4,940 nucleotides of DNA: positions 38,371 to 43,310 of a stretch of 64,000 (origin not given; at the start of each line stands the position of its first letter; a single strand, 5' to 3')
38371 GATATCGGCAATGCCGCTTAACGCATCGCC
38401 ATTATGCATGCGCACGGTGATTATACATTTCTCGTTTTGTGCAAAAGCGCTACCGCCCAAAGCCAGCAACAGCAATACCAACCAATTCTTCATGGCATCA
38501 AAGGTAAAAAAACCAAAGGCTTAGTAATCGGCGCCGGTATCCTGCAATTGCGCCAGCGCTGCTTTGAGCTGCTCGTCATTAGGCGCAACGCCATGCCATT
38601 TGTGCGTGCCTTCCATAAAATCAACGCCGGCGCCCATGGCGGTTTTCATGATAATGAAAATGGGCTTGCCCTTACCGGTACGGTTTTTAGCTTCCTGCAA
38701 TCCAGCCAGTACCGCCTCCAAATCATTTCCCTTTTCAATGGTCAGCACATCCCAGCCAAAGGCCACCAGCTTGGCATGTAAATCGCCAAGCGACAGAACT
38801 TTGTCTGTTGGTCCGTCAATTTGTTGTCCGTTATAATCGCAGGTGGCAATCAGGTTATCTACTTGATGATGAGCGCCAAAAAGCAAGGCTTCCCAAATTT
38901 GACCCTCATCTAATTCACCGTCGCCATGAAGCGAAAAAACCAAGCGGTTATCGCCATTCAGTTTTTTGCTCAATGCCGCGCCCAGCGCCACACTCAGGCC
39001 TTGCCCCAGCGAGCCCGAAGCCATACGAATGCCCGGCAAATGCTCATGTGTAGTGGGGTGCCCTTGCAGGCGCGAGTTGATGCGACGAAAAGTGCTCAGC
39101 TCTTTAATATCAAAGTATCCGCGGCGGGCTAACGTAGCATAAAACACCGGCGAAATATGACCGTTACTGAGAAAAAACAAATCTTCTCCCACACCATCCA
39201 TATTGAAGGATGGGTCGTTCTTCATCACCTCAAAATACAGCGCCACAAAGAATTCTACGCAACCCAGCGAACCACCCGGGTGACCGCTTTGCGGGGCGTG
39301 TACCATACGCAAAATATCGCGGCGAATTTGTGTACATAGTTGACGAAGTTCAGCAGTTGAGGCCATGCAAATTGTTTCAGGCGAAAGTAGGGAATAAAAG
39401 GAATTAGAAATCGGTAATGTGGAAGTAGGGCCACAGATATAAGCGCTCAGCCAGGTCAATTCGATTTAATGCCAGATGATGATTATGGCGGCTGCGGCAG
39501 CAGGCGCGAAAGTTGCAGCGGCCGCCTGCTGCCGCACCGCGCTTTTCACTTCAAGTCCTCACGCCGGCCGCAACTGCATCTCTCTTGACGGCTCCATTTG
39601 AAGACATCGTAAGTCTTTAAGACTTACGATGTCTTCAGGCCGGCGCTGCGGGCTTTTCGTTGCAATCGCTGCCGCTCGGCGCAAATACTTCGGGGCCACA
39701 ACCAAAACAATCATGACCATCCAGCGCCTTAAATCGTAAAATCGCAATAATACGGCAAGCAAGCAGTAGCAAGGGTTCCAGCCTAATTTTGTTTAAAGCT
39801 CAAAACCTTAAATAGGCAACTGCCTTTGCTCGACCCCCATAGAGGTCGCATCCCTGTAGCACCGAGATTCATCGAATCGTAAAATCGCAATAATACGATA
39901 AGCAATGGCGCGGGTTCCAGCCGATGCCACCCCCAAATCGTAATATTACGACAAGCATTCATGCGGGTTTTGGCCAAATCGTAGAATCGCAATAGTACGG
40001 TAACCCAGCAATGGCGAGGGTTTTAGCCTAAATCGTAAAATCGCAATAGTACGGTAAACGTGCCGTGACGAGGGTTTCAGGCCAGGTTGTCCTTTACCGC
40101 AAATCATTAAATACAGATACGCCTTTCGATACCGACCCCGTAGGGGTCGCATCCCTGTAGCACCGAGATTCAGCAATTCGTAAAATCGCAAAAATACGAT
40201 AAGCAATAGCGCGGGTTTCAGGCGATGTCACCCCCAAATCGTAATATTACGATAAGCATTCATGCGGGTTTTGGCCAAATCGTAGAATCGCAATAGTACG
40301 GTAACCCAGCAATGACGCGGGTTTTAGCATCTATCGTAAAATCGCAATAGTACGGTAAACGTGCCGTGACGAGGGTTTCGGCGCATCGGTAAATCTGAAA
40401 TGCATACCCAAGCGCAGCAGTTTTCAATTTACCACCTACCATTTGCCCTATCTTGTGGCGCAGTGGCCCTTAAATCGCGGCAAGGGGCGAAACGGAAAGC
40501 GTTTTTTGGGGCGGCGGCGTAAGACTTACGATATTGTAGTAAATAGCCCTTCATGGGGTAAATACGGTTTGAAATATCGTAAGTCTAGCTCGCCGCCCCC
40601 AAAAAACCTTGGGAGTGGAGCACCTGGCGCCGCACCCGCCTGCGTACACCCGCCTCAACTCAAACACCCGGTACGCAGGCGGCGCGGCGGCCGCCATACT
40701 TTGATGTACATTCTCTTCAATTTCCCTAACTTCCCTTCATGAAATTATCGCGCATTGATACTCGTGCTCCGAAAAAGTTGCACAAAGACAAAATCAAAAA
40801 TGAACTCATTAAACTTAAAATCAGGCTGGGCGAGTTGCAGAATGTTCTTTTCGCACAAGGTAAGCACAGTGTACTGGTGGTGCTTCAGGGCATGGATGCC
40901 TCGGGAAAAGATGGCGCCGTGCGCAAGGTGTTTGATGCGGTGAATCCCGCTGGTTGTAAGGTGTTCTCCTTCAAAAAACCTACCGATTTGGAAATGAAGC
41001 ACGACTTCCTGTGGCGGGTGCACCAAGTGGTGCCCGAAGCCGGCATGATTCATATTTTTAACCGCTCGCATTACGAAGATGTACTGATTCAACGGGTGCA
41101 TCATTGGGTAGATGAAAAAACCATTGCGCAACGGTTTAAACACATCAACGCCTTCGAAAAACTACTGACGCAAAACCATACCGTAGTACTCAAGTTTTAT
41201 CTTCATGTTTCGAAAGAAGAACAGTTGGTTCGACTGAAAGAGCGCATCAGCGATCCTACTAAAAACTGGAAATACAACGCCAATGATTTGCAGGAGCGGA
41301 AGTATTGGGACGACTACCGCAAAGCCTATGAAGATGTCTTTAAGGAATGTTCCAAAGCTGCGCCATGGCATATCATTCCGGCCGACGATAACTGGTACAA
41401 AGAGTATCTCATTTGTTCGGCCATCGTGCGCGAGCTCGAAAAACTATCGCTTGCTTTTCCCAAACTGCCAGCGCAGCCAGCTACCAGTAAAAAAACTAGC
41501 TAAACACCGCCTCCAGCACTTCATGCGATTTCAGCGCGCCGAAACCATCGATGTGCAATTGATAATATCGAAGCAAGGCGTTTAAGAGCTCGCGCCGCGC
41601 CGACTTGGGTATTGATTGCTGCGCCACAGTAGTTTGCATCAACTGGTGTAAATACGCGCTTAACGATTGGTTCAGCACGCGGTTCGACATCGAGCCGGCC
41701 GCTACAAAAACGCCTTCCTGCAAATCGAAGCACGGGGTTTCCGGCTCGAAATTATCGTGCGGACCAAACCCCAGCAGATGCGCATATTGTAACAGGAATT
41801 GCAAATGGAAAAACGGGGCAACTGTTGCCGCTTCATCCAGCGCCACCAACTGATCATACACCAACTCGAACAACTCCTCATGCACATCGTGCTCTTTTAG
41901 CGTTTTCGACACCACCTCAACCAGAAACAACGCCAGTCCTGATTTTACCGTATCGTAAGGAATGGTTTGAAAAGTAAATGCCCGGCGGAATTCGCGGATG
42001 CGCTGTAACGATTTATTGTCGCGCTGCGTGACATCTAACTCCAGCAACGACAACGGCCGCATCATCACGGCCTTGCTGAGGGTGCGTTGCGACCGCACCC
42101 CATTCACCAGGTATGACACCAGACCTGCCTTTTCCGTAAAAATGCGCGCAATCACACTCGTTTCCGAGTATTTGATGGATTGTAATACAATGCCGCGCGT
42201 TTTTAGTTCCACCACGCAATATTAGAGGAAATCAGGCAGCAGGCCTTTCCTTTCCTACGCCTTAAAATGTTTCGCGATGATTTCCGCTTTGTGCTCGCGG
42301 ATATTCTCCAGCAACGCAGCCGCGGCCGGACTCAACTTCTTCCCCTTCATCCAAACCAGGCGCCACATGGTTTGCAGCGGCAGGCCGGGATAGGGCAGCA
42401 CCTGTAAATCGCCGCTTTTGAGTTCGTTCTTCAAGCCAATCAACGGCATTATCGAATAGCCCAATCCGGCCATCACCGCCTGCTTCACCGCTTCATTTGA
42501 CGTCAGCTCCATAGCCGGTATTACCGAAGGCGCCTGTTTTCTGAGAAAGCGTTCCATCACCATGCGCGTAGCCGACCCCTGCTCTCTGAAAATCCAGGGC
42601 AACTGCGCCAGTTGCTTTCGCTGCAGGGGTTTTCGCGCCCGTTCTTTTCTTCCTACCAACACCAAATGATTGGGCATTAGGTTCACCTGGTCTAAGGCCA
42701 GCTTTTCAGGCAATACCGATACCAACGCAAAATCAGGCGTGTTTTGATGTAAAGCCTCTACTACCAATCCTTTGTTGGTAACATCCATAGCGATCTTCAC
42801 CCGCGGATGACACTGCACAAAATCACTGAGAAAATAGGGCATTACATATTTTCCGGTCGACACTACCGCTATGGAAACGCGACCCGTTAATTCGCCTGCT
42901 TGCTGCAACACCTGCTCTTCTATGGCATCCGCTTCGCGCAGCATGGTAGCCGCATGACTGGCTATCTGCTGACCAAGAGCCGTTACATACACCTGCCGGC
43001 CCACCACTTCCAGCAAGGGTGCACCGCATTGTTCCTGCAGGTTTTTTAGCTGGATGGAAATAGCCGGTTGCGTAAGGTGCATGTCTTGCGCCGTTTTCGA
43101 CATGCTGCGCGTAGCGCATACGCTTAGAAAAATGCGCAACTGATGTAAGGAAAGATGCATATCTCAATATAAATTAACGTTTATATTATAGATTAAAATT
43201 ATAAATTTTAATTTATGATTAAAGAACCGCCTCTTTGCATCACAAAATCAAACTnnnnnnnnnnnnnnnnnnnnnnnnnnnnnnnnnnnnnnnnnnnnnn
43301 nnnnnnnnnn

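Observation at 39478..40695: Mosaic non-coding element carrying phased arrays of a regulator-type palindrome (top candidate)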

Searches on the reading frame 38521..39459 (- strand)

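Call 21: search_protein_families(library=pfam, proteins=[window:38521-39459:-])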
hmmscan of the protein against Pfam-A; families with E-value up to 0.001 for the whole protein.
window:38521-39459:- (312 aa): 4 families
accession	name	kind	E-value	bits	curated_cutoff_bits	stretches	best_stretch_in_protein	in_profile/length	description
PF00456.26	Transketolase_N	-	3.7e-46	158.1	22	1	43-301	7-271/334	Transketolase, thiamine diphosphate binding domain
PF13292.11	DXP_synthase_N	-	5.8e-13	49.2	21.2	1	26-211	6-172/274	1-deoxy-D-xylulose-5-phosphate synthase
PF00676.26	E1_dh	-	1.1e-10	41.4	22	1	144-269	96-220/300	Dehydrogenase E1 component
PF09364.15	XFP_N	-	0.00056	19.3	23.7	1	139-248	130-238/364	XFP N-terminal domain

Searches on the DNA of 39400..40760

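Call 15: search_rna_families(source=window, start=39400, end=40760, threshold=evalue, max_evalue=5)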
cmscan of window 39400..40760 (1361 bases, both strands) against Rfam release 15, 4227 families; matches with E-value up to 5: 11.
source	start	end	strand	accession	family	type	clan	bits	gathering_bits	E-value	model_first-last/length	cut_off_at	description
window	40503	40606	+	RF00053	mir-7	Gene; miRNA;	-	25.9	51.8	0.011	1-91/91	no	mir-7 microRNA precursor family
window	39531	39677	-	RF01705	Flavo-1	Gene; sRNA;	-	21.5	42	0.12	1-76/76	no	Flavo-1 RNA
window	39598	39638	-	RF04073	mir-727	Gene; miRNA;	-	21.1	104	0.41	1-91/91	no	mir-727 microRNA precursor family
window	39488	39540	-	RF04159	MIR1437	Gene; miRNA;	-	17.6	168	4.9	1-192/192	no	MIR1437 microRNA precursor family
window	39479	39549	+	RF03975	mir-5881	Gene; miRNA;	-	17.4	87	1.1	1-67/67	no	mir-5881 microRNA precursor family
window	39589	39648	+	RF04254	mir-1677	Gene; miRNA;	-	17.4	84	3.6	13-64/76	no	mir-1677 microRNA precursor family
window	39477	39551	+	RF00802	mir-207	Gene; miRNA;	-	17.4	88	4.8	1-78/78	no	mir-207 microRNA precursor family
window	39595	39645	+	RF03739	mir-4529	Gene; miRNA;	-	17.1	88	4.8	1-83/83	no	mir-4529 microRNA precursor family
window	39493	39536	-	RF03847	mir-1538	Gene; miRNA;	-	16.7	78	4.9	1-58/58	no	mir-1538 microRNA precursor family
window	39603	39659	+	RF02763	IsrM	Gene; sRNA;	-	11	376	2.5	1-329/329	no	IsrM sRNA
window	39596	39643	+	RF01390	isrG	Gene; sRNA;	-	10.3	100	4.7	1-279/279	no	isrG Hfq binding RNA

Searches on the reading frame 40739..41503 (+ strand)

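Call 21: search_protein_families(library=pfam, proteins=[window:40739-41503:+])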
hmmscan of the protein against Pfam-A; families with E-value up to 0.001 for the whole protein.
window:40739-41503:+ (254 aa): 1 family
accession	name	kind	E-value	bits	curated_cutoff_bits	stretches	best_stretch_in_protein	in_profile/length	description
PF03976.20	PPK2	-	7.8e-70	235.5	22.3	1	14-234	2-222/229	Polyphosphate kinase 2 (PPK2)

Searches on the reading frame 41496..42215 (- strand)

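Call 21: search_protein_families(library=pfam, proteins=[window:41496-42215:-])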
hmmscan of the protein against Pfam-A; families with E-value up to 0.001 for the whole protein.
window:41496-42215:- (239 aa): 2 families
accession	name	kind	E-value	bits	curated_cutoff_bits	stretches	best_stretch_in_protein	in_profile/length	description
PF11967.14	RecO_N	-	1.5e-16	60.6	27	1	1-76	1-74/80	Recombination protein O N terminal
PF02565.21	RecO_C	-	8.7e-13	48.7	22.1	1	88-224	3-151/157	Recombination protein O C terminal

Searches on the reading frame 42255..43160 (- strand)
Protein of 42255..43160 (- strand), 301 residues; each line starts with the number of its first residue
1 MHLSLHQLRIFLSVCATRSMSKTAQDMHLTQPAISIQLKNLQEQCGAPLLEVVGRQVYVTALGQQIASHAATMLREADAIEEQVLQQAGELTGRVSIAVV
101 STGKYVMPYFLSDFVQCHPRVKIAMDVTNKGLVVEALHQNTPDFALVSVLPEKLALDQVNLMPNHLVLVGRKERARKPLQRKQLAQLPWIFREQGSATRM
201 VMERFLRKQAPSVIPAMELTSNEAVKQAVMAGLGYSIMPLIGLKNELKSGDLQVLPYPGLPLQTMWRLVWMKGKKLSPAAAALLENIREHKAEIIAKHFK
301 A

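Call 21: search_protein_families(library=pfam, proteins=[window:42255-43160:-])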
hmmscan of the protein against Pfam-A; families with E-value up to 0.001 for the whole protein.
window:42255-43160:- (301 aa): 3 families
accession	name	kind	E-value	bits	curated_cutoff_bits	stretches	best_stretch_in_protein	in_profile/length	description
PF03466.25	LysR_substrate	-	6.9e-43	146.9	28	1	89-290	2-207/209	LysR substrate binding domain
PF00126.33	HTH_1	-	3.1e-16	59.5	26.6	1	5-64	1-60/60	Bacterial regulatory helix-turn-helix protein, lysR family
PF12727.12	PBP_like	-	0.00011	21.8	27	1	159-232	64-143/193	PBP superfamily domain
